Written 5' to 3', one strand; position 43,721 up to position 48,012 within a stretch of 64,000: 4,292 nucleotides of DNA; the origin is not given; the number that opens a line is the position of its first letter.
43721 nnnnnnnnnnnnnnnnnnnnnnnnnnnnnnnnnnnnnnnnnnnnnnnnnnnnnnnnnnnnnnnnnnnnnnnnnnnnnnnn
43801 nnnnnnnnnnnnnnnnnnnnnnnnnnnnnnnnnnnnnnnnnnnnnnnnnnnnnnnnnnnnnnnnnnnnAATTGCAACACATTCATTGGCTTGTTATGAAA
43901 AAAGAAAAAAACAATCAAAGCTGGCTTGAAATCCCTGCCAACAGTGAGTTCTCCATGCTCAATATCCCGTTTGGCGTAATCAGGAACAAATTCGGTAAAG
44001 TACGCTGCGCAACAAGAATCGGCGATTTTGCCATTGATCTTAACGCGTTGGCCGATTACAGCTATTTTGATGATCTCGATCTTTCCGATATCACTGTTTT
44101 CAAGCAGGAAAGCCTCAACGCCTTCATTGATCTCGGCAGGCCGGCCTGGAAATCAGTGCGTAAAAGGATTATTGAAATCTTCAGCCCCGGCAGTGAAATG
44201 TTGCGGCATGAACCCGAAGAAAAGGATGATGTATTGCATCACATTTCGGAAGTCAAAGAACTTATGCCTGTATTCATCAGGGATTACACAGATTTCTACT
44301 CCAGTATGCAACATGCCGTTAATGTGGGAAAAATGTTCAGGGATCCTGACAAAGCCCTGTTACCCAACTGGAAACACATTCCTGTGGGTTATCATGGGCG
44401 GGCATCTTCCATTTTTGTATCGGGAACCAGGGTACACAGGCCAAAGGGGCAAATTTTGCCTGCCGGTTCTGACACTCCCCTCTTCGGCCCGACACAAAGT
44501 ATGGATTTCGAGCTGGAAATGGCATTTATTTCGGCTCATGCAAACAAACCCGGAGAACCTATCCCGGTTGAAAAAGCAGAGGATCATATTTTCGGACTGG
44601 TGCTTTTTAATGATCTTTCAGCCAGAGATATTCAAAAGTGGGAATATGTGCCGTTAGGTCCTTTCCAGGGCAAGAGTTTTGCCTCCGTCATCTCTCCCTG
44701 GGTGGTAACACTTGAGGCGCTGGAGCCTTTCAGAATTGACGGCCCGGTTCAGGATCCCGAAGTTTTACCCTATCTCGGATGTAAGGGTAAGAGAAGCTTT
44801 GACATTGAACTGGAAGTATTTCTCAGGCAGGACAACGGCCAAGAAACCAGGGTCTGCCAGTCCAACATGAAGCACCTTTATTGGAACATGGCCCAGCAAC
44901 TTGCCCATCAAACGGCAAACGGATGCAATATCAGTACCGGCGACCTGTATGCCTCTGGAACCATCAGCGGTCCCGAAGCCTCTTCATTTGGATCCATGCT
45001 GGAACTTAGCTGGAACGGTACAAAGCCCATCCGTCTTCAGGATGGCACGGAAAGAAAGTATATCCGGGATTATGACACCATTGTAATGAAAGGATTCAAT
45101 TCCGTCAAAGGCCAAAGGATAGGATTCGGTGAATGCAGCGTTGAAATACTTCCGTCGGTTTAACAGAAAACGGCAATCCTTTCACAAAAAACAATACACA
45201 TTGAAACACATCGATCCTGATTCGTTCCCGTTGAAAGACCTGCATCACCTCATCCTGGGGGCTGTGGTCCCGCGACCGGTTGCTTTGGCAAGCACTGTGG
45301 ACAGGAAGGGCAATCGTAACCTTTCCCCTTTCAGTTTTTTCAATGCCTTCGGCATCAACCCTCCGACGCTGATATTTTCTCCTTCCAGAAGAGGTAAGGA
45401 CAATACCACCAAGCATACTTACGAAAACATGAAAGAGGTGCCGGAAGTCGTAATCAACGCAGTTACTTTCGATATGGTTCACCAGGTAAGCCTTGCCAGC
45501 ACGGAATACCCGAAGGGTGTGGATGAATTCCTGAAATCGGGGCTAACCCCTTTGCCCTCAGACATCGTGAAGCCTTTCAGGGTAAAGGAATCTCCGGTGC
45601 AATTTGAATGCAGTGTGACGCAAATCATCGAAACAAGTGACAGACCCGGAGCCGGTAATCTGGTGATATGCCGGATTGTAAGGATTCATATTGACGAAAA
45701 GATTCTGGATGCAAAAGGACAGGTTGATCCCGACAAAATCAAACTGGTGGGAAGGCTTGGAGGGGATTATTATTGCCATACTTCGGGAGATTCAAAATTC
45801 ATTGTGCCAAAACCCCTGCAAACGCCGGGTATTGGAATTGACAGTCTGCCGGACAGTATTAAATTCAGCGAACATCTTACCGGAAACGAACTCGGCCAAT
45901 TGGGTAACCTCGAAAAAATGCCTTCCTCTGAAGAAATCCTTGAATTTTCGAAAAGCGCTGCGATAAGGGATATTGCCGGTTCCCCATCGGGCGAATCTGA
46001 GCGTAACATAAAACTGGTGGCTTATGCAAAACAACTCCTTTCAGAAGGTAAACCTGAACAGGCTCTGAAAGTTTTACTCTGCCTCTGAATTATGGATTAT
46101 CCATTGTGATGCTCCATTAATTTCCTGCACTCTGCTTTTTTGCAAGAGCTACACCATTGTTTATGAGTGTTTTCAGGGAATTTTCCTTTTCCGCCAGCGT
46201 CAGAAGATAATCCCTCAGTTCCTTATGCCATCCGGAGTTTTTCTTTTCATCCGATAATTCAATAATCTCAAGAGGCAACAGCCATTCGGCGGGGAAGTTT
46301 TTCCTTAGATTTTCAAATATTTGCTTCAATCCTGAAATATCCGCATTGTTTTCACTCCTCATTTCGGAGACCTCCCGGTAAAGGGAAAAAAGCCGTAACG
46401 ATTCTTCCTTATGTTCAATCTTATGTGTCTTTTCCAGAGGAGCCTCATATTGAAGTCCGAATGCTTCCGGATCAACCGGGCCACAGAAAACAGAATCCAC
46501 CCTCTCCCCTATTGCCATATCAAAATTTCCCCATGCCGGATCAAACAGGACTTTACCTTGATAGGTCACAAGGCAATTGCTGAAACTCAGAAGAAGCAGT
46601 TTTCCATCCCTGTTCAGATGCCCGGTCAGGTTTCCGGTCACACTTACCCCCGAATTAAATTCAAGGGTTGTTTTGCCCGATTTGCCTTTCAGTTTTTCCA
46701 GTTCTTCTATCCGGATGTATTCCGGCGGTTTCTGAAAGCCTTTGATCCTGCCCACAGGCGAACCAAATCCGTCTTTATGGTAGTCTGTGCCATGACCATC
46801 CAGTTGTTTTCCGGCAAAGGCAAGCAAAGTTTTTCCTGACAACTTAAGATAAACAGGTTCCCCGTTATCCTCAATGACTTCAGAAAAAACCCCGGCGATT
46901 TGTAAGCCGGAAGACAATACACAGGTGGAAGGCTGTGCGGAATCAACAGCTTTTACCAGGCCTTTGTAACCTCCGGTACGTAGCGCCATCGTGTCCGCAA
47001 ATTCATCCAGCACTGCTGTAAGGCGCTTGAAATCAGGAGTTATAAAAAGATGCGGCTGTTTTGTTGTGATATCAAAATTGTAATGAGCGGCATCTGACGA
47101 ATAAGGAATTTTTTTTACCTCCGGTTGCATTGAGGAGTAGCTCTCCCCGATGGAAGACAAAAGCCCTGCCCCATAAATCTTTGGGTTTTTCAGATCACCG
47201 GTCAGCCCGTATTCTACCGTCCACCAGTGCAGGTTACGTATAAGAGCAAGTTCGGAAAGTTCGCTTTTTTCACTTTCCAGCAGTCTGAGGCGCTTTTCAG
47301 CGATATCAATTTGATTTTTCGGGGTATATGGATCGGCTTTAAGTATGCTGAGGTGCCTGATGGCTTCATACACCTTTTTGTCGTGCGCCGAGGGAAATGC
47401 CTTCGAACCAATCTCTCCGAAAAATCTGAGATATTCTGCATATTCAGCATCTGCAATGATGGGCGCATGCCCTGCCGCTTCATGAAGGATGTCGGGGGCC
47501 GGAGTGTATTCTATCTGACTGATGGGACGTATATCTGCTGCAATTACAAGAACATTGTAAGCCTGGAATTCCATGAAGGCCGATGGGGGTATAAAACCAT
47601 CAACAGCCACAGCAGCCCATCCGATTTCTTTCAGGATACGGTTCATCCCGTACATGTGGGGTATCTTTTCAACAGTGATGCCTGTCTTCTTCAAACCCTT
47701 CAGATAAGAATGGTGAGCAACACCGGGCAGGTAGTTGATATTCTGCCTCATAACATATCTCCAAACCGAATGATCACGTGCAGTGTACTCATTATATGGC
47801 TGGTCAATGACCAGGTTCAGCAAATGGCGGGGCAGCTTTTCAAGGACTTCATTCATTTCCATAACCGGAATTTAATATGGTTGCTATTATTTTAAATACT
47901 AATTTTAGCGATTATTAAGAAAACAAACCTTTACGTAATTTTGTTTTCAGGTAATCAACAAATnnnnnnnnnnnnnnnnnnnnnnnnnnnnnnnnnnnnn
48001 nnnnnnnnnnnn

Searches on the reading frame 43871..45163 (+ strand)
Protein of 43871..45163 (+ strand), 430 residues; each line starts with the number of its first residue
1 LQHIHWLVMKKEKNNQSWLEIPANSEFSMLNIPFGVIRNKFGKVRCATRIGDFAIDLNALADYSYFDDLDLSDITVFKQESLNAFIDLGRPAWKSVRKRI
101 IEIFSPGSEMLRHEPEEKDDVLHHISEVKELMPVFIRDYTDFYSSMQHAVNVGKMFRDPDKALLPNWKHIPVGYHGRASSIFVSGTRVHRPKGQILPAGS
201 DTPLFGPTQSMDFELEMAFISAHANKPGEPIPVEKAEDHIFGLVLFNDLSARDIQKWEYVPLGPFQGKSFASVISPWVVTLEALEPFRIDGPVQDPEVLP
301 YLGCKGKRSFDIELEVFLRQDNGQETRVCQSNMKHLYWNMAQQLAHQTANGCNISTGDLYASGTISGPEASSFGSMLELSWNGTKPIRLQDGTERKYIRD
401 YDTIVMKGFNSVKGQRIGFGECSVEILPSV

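Call 73: search_protein_families(library=pfam, proteins=[window:43871-45163:+], max_evalue=0.000001)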
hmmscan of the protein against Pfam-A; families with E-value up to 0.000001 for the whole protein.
window:43871-45163:+ (430 aa): 2 families
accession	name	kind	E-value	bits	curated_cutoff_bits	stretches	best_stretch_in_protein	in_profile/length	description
PF01557.24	FAA_hydrolase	-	5.4e-34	118.2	23.9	1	140-408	4-203/214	Fumarylacetoacetate (FAA) hydrolase C-terminal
PF09298.16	FAA_hydrolase_N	-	1e-24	87.1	25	1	31-133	2-105/105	Fumarylacetoacetase N-terminal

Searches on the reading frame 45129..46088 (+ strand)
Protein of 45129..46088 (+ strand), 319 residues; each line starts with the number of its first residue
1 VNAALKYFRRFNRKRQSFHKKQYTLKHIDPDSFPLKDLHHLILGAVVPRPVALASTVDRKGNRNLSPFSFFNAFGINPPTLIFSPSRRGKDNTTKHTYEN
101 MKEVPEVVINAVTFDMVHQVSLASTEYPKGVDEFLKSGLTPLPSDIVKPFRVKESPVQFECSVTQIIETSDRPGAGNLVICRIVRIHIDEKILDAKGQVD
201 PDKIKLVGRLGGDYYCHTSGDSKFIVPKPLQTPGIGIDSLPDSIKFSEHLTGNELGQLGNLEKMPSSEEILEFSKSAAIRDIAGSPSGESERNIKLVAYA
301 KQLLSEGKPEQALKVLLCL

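Call 73: search_protein_families(library=pfam, proteins=[window:45129-46088:+], max_evalue=0.000001)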
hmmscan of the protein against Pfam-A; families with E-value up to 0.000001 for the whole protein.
window:45129-46088:+ (319 aa): 1 family
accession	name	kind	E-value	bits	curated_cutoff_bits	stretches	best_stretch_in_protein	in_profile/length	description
PF01613.24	Flavin_Reduct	-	9e-19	68.5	27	1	47-192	4-137/153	Flavin reductase like domain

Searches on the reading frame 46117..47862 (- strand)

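Call 73: search_protein_families(library=pfam, proteins=[window:46117-47862:-], max_evalue=0.000001)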
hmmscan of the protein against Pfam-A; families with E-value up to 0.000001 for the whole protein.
window:46117-47862:- (581 aa): 1 family
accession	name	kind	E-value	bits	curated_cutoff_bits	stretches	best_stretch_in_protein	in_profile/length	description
PF00351.26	Biopterin_H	-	4.9e-28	98.5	22.7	2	22-146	57-186/331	Biopterin-dependent aromatic amino acid hydroxylase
